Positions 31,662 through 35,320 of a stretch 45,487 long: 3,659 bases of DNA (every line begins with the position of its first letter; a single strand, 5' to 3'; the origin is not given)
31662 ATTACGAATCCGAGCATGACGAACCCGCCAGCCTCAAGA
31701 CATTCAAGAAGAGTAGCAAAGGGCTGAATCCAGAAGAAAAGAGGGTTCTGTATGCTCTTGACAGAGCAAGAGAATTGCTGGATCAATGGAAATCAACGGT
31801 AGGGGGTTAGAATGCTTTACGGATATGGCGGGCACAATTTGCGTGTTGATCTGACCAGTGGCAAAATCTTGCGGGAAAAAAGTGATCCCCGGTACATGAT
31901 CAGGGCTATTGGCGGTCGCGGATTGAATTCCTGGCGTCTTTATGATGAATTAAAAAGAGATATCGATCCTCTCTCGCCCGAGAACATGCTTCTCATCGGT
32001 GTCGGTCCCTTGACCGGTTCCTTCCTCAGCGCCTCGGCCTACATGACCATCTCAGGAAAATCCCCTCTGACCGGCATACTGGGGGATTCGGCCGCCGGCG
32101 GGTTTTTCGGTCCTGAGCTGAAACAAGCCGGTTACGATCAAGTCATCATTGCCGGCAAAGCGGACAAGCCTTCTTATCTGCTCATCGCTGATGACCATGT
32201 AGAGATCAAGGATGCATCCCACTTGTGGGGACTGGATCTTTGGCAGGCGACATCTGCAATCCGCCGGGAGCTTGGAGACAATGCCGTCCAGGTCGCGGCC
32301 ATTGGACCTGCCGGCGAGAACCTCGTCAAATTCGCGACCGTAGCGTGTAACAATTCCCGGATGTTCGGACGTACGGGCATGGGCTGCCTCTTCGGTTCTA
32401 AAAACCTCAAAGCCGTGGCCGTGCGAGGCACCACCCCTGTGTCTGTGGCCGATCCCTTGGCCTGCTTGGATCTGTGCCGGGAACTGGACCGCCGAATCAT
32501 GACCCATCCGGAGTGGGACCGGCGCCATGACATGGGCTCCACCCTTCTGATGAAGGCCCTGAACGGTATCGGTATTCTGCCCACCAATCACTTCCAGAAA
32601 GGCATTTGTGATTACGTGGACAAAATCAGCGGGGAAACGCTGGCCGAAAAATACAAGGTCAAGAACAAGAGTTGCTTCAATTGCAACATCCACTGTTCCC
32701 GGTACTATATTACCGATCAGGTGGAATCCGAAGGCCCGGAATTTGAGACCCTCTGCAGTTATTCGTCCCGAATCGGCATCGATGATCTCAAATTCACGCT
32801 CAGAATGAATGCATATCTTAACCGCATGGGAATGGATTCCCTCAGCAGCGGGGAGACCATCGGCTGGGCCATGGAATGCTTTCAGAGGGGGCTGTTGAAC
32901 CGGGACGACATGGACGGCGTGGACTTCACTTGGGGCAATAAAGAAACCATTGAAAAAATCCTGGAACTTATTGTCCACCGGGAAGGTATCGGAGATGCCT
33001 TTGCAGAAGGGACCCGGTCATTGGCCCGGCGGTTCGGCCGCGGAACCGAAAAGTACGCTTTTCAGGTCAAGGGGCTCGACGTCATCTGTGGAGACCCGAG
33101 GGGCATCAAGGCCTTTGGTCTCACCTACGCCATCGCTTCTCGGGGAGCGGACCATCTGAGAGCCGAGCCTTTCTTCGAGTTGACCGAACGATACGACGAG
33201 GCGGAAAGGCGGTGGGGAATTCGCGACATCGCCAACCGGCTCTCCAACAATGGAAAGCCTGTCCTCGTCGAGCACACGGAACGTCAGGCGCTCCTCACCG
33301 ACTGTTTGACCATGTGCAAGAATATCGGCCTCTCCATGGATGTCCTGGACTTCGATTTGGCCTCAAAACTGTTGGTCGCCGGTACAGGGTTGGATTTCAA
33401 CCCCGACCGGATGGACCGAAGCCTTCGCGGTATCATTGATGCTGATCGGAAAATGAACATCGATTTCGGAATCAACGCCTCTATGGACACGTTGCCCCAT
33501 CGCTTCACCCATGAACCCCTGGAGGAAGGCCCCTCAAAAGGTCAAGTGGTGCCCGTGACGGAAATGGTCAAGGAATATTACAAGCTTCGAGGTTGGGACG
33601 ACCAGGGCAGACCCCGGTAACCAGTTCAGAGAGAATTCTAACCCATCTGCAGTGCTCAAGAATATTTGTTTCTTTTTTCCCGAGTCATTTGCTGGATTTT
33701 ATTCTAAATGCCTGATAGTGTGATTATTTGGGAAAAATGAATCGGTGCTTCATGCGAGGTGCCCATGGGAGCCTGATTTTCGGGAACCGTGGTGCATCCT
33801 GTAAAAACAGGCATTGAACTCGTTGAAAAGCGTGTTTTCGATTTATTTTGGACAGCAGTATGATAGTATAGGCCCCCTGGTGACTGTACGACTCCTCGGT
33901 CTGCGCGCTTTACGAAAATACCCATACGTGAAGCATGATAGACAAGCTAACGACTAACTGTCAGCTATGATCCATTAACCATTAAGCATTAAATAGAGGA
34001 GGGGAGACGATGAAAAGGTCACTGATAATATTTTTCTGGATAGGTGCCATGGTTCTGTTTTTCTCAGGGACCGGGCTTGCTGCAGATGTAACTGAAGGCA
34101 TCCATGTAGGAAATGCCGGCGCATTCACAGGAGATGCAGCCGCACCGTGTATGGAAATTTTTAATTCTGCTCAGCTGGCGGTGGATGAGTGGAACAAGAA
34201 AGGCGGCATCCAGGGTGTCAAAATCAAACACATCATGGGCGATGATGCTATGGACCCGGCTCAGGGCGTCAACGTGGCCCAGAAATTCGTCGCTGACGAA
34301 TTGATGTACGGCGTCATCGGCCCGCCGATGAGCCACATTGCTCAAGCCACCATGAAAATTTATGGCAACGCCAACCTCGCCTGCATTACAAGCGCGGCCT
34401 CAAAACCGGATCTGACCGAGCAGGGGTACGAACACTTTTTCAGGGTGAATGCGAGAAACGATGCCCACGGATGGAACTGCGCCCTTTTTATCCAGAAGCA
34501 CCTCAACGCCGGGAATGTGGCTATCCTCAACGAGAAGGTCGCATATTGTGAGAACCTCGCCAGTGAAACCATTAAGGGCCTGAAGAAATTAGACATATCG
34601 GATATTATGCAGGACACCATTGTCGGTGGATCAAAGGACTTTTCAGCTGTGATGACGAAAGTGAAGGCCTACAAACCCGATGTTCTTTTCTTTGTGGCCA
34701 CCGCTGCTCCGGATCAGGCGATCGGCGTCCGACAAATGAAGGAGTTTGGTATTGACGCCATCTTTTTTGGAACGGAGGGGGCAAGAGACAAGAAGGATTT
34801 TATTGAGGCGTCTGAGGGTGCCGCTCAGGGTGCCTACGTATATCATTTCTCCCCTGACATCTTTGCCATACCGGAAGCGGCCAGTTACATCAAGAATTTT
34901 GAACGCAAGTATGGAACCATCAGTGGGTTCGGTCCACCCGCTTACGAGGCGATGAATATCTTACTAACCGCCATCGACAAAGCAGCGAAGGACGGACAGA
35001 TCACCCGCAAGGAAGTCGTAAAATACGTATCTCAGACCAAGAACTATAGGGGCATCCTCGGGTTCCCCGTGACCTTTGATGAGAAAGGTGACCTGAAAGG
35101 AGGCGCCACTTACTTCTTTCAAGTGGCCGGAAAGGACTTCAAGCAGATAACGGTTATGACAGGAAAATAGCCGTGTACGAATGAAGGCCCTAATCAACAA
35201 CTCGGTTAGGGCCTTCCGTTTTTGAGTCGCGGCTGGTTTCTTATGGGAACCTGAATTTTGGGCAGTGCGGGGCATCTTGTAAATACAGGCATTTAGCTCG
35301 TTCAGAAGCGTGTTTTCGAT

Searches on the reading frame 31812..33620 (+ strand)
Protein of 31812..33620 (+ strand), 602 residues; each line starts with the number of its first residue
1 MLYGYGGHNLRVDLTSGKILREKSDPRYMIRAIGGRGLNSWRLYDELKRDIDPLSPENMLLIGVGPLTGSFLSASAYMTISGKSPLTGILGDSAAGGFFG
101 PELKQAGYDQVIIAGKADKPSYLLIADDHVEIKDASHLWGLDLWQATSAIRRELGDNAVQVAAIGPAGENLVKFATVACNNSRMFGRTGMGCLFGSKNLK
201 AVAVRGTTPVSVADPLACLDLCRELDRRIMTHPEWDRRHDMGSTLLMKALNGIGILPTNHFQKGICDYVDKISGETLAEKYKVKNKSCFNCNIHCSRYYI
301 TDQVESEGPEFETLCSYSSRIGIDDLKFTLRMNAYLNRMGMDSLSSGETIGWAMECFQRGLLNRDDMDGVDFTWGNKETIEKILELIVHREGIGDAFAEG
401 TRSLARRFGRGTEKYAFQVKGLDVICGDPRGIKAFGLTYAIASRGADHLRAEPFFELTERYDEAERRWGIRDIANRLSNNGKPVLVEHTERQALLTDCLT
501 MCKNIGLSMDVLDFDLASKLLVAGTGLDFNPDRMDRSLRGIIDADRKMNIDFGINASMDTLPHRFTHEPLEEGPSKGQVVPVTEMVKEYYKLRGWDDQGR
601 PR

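Call 20: search_protein_families(library=pfam, proteins=[window:31812-33620:+], max_evalue=0.00001)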
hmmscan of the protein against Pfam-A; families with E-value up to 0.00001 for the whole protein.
window:31812-33620:+ (602 aa): 2 families
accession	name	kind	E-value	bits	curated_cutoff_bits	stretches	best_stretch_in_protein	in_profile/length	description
PF01314.23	AFOR_C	-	9.9e-113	377.6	27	1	221-601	2-375/385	Aldehyde ferredoxin oxidoreductase, domains 2 & 3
PF02730.20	AFOR_N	-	1.1e-72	244.5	29.8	1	9-207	3-199/199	Aldehyde ferredoxin oxidoreductase, N-terminal domain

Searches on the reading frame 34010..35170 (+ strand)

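Call 20: search_protein_families(library=pfam, proteins=[window:34010-35170:+], max_evalue=0.00001)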
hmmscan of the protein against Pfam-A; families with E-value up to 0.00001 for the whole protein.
window:34010-35170:+ (386 aa): 3 families
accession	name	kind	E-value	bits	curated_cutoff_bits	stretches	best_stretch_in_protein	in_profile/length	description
PF13458.12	Peripla_BP_6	-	2.7e-41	142.8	31.7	1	31-373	2-339/343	Periplasmic binding protein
PF01094.35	ANF_receptor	-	1.1e-14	54.7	25.4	1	52-367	4-345/353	Receptor family ligand binding region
PF13433.12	Peripla_BP_5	-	2.4e-09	37.2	27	1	37-328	7-297/363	Periplasmic binding protein domain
